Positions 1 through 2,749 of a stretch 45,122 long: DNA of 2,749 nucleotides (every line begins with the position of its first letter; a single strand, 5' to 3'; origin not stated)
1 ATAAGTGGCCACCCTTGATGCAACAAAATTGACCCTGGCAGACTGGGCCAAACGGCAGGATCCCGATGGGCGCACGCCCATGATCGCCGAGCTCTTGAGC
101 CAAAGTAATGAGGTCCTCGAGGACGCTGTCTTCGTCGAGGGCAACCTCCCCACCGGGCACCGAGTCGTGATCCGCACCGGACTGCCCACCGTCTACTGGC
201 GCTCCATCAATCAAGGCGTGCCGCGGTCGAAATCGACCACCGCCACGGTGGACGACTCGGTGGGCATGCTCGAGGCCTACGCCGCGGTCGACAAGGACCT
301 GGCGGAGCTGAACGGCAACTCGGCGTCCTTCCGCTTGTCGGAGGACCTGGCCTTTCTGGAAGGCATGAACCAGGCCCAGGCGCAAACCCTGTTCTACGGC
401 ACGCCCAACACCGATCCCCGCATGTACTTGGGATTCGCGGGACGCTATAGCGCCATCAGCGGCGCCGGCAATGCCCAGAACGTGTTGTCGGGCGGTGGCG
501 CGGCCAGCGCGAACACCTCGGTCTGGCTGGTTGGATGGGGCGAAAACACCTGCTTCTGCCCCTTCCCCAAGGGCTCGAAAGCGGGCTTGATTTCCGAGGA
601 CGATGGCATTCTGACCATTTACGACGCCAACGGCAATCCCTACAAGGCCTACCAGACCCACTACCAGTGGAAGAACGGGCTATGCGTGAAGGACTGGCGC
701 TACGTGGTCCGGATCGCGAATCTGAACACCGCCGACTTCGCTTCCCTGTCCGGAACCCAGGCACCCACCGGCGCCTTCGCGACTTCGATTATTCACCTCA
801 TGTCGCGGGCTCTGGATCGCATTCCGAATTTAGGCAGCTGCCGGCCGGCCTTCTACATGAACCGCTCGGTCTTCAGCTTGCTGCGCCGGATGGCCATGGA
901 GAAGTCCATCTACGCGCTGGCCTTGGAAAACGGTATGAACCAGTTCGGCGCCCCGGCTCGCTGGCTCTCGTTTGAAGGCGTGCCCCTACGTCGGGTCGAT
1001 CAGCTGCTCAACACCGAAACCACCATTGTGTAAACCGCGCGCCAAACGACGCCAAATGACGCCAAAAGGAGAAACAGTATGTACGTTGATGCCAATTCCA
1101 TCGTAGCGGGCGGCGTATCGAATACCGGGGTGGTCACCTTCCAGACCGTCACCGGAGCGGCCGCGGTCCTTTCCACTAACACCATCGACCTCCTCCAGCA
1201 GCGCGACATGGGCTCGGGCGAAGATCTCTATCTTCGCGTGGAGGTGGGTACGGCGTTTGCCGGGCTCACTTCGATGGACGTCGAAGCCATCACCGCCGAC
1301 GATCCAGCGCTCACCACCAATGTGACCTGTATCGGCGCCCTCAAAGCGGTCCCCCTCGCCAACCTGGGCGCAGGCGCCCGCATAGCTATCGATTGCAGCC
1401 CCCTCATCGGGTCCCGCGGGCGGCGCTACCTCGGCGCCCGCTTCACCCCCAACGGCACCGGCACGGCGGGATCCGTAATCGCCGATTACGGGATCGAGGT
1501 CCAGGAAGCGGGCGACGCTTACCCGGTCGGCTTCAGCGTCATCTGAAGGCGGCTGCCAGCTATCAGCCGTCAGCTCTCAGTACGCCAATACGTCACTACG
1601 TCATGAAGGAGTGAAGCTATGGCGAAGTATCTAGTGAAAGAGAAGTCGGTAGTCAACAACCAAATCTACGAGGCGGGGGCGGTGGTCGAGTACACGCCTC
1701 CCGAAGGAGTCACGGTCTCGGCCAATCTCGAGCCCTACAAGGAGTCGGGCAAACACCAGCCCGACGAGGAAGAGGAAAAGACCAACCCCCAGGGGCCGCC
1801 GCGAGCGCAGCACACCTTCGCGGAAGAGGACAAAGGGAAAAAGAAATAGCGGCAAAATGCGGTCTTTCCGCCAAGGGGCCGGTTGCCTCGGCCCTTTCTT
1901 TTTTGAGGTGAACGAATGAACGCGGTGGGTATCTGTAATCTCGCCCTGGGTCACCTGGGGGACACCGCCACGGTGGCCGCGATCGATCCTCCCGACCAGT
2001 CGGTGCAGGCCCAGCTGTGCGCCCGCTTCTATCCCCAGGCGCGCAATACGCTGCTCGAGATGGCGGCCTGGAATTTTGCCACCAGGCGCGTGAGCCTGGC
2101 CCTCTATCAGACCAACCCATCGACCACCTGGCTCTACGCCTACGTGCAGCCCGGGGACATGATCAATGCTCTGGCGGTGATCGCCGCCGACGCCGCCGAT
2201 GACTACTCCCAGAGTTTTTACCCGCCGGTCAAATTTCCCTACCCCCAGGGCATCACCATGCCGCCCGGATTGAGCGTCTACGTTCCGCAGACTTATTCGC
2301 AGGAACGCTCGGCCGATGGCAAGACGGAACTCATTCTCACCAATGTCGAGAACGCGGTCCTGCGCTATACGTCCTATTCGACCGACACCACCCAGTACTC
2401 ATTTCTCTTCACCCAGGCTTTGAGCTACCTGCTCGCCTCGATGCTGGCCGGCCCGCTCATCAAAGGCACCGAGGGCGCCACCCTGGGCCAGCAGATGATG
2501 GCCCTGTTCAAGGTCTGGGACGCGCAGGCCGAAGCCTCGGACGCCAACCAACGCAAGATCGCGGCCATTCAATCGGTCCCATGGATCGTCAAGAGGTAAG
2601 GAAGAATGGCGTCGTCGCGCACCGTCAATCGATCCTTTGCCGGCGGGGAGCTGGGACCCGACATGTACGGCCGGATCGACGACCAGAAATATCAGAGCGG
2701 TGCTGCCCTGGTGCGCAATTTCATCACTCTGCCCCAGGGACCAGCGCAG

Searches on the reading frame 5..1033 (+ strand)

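Call 7: search_protein_families(library=phrogs, proteins=[window:5-1033:+], max_evalue=0.001)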
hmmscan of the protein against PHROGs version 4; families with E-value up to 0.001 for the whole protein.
window:5-1033:+ (342 aa): 1 family
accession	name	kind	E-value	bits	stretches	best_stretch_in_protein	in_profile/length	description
phrog_212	-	head and packaging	5.3e-76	256.9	1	7-244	4-297/301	major head protein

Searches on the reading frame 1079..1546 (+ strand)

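Call 8: search_protein_families(library=phrogs, proteins=[window:1079-1546:+], max_evalue=0.001)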
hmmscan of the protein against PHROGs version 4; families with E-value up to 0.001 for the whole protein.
window:1079-1546:+ (155 aa): 1 family
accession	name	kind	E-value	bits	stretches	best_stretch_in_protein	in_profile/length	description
phrog_427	-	unknown function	3.3e-09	37.9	1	22-135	13-126/142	-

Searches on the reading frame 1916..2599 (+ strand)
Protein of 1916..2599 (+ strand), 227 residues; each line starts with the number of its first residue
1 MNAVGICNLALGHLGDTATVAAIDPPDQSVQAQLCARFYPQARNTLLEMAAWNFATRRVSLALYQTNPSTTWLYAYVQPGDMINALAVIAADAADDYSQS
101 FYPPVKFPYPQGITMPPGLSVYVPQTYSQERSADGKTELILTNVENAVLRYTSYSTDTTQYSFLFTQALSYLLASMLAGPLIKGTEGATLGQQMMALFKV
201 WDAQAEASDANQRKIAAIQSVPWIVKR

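Call 7: search_protein_families(library=phrogs, proteins=[window:1916-2599:+], max_evalue=0.001)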
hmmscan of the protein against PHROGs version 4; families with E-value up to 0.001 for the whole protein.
window:1916-2599:+ (227 aa): 2 families
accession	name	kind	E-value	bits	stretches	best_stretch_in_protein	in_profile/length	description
phrog_394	-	tail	1.5e-41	143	1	2-227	3-188/190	tail protein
phrog_9239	-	tail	0.00012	21.6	1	4-88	5-87/741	tail tubular protein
